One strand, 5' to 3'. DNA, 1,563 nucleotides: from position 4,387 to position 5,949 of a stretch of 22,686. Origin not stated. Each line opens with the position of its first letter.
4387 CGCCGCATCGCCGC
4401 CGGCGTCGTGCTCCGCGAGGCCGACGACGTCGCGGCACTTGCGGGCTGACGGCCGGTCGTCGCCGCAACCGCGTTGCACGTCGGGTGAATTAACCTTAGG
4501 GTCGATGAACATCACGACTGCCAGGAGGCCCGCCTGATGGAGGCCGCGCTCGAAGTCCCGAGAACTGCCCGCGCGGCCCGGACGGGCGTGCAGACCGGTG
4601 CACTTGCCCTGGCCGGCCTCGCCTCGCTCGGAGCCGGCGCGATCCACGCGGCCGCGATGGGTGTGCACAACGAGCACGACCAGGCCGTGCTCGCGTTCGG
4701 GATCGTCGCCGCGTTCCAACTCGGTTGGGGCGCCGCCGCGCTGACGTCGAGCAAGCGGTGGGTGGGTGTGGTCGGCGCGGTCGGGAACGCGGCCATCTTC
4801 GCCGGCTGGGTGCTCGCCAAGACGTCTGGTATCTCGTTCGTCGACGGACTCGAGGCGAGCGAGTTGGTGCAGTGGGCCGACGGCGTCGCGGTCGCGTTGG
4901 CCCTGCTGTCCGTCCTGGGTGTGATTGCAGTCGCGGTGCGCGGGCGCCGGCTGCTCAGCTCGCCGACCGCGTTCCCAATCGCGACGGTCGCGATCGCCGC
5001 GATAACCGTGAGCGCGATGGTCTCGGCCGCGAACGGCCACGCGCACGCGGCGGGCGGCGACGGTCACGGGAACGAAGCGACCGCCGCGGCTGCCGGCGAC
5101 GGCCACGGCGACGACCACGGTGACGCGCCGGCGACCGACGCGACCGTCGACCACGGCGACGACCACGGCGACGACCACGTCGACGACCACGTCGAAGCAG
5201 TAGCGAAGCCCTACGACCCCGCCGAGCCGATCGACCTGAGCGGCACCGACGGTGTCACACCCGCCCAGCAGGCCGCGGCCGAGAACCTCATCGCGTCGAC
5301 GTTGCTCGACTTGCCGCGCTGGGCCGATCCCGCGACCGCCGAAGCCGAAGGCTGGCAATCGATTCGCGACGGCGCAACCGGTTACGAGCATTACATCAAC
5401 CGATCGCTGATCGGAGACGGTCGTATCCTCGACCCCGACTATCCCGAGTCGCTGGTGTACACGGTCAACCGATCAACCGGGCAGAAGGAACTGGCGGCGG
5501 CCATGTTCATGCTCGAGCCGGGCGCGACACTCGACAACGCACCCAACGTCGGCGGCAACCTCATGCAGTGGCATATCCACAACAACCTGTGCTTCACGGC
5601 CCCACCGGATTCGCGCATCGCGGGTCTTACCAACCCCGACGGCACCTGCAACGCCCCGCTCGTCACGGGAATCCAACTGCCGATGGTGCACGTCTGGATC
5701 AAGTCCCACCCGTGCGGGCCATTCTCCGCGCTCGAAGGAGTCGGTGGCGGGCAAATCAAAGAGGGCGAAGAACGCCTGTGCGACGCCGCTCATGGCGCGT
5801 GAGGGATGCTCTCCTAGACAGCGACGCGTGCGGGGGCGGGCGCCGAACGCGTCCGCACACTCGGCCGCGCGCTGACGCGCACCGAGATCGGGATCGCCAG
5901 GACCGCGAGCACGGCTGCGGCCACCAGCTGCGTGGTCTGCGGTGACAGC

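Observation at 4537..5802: P1: uncharacterised polytopic membrane protein with a His/Asp-rich linker and a Cys/His-conserved ectodomain. It has a paralogue 8 kb away.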

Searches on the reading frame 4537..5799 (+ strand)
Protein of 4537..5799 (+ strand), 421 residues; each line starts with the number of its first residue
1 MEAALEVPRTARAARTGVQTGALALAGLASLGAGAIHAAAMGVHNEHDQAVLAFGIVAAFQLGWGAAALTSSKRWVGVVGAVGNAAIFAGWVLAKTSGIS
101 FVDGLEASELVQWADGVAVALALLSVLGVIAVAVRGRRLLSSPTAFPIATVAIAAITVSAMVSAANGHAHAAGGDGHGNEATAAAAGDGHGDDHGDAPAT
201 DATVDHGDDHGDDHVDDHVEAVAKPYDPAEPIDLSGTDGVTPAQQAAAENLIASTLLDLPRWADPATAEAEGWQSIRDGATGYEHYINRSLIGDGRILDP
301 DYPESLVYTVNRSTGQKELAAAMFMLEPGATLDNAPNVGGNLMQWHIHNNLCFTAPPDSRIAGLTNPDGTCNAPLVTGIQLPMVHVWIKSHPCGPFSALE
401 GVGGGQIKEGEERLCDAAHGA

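Call 4: search_protein_families(library=pfam, proteins=[window:4537-5799:+], max_evalue=1)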
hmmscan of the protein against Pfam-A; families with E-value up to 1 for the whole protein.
window:4537-5799:+ (421 aa): 0 families

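Call 5: search_protein_families(library=ncbifam, proteins=[window:4537-5799:+], max_evalue=1)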
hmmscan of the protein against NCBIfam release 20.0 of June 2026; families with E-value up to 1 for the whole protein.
window:4537-5799:+ (421 aa): 0 families

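Call 8: find_homologous_proteins(query=window:4537-5799:+)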
Query window:4537-5799:+ (421 aa): 1647 proteins with E <= 0.001 among 8000 candidates; the best 120 are listed.
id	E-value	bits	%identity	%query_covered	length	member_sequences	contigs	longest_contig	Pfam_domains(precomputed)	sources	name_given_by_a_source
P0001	1.3e-274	929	100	100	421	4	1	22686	-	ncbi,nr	ncbi:MAG: hypothetical protein SGJ13_16570 [Actinomycetota bacterium]|nr:hypothetical protein [Actin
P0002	7.0e-173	594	62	47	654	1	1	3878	-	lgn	-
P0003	1.0e-171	590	45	97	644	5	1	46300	-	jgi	jgi:hypothetical protein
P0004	4.6e-169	581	45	95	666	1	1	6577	-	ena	-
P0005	1.4e-168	579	44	88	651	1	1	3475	-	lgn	-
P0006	2.3e-165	569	63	100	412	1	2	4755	-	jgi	jgi:hypothetical protein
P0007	5.7e-164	564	42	95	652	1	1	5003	-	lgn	-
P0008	3.8e-160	552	64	96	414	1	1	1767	-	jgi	jgi:hypothetical protein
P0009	2.9e-158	545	59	53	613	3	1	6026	-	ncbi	ncbi:MAG: hypothetical protein ACKOAZ_11760 [Ilumatobacteraceae bacterium]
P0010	3.0e-158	545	43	96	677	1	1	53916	-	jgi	jgi:hypothetical protein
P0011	1.1e-157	544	58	53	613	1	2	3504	-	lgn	-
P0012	1.3e-157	543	58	53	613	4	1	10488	-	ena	-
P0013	2.5e-157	542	60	100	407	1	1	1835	-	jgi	jgi:hypothetical protein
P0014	2.0e-156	539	61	48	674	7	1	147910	-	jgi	jgi:hypothetical protein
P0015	1.1e-154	534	59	100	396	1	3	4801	-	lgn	-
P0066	1.7e-145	503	60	48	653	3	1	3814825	-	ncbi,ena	-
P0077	3.2e-144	499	44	94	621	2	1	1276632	-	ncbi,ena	-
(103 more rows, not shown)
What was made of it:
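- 4537..5802 (+): P1 gene (421 aa plus stop): membrane module, His/Asp tether and one ectodomain. This is the single-ectodomain form of the family. 100% identical to an NCBI hypothetical protein, with at least 1,647 homologue clusters (call 8).
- Checked: It is 100% identical to an NCBI 'hypothetical protein' and has at least 1,647 homologue clusters (call 8).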

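Call 26: find_encoding_contigs(protein=P0066, flank=7000, max_places=2)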
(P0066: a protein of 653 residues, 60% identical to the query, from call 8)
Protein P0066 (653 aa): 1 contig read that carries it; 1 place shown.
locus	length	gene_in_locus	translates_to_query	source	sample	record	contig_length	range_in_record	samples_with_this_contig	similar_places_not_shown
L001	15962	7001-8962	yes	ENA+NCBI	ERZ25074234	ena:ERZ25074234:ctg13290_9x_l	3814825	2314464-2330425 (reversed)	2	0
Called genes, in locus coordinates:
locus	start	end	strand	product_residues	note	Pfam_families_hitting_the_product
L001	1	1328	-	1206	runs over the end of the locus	PF16078:2-oxogl_dehyd_N, PF00198:2-oxoacid_dh, PF00676:E1_dh, PF02779:Transket_pyr, PF16870:OxoGdeHyase_C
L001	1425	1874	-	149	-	PF08922:DUF1905, PF13376:OmdA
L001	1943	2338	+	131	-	PF06525:SoxE (faint)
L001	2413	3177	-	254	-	PF06181:Urate_ox_N (weak)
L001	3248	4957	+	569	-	PF00005:ABC_tran, PF02463:SMC_N (faint), PF13476:AAA_23 (faint), PF13238:AAA_18 (faint), PF13304:AAA_21 (faint), PF13401:AAA_22 (faint), PF12848:ABC_tran_Xtn, PF00005:ABC_tran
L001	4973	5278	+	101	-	-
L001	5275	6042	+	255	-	PF00459:Inositol_P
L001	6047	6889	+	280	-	PF00378:ECH_1, PF16113:ECH_2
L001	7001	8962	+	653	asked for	-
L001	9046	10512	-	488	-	PF00083:Sugar_tr (faint), PF07690:MFS_1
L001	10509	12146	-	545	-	PF27448:Rph_4th, PF00391:PEP-utilizers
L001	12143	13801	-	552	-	PF27448:Rph_4th, PF00391:PEP-utilizers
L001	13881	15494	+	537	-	PF03109:ABC1, PF01636:APH (faint), PF01163:RIO1 (weak)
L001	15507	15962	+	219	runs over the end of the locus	PF21003:NucS_N, PF01939:NucS_C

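Call 27: find_encoding_contigs(protein=P0077, flank=7000, max_places=2)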
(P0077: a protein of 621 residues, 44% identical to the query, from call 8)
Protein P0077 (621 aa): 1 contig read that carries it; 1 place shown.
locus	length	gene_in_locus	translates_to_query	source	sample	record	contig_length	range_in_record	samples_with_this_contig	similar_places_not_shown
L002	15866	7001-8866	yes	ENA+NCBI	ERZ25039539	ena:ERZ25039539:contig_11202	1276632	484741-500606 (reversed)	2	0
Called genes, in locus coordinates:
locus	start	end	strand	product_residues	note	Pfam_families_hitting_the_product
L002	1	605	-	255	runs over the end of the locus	PF06181:Urate_ox_N (weak)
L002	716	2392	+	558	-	PF00005:ABC_tran, PF02463:SMC_N (faint), PF13476:AAA_23 (faint), PF13304:AAA_21 (faint), PF12848:ABC_tran_Xtn, PF00005:ABC_tran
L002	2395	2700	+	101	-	-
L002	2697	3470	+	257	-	PF00459:Inositol_P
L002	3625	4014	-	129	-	-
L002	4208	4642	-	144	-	-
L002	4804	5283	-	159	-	-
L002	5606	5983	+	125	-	PF10708:DUF2510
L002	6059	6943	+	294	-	PF00378:ECH_1, PF16113:ECH_2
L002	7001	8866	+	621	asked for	-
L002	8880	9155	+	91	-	-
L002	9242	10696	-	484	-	PF07690:MFS_1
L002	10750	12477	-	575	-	PF27448:Rph_4th, PF00391:PEP-utilizers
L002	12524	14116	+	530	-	PF03109:ABC1, PF01163:RIO1 (faint)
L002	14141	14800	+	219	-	PF21003:NucS_N, PF01939:NucS_C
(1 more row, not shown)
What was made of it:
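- Tried and rejected: An MFS gene lies downstream in the window and in relatives (calls 26, 27).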

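Call 45: predict_structure(alignment_id=A1)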
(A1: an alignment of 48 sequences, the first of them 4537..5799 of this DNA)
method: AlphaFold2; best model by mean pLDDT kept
length: 421 residues; sequences in the alignment: 48
mean_pLDDT: 84.0   pTM: 0.62
mean pLDDT of the five models: 84.0, 80.8, 80.8, 79.9, 76.3
residues with pLDDT >= 90: 247; 70-90: 93; 50-70: 35; < 50: 46
segments of 3 or more residues with pLDDT < 50: 169-191, 193-206, 208-211, 213-215
pLDDT, mean of each block of 10 residues (from residue 1): 52 58 93 96 84 96 97 95 97 92 86 93 96 83 88 96 72 40 41 42 45 54 81 92 96 95 98 93 92 95 96 93 96 94 92 89 89 92 95 86 78 88 81
secondary structure, 60 per line:
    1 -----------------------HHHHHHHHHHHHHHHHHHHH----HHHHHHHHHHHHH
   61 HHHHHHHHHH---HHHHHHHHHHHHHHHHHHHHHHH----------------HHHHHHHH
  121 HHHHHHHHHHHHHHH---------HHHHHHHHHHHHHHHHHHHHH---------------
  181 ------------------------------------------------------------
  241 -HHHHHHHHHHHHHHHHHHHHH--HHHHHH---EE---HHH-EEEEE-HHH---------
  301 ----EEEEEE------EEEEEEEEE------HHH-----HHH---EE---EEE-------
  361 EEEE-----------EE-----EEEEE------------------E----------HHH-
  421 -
elements in order: H24-43 H48-70 H74-96 H113-135 H145-165 H242-262 H265-270 E283-287 E305-310 E317-325 E351-353 E361-364 E383-387
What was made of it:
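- Checked: AlphaFold places helices at 24-43, 48-70, 74-96, 113-135 and 145-165 with pLDDT above 90 (call 45).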

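Call 90: search_protein_families(library=ncbifam, proteins=[P0066], max_evalue=0.1)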
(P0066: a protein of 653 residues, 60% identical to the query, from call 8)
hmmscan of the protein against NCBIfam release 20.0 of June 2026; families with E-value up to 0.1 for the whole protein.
P0066 (653 aa): 0 families
